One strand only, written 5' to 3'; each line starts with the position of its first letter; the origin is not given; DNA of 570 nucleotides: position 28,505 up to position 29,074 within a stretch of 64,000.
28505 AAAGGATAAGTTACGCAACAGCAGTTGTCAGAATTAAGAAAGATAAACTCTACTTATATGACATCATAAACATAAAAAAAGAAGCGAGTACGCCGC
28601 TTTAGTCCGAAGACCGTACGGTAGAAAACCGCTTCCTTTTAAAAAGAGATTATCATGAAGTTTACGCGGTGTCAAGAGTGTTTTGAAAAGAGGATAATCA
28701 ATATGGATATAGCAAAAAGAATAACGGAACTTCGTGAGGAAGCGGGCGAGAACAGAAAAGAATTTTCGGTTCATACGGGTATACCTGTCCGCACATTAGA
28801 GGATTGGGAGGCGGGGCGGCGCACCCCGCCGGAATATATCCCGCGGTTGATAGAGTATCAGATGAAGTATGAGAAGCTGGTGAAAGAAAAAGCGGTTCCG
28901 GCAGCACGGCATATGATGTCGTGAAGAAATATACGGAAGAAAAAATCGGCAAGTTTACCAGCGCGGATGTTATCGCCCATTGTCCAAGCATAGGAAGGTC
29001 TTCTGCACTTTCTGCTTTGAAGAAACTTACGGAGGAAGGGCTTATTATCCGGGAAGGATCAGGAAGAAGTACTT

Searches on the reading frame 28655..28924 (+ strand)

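Call 71: search_protein_families(library=pfam, proteins=[window:28655-28924:+])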
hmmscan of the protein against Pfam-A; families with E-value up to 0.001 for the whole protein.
window:28655-28924:+ (89 aa): 1 family
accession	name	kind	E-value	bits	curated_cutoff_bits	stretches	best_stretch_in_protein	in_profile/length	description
PF13560.12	HTH_31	-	0.00017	22.3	27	1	20-65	3-50/64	Helix-turn-helix domain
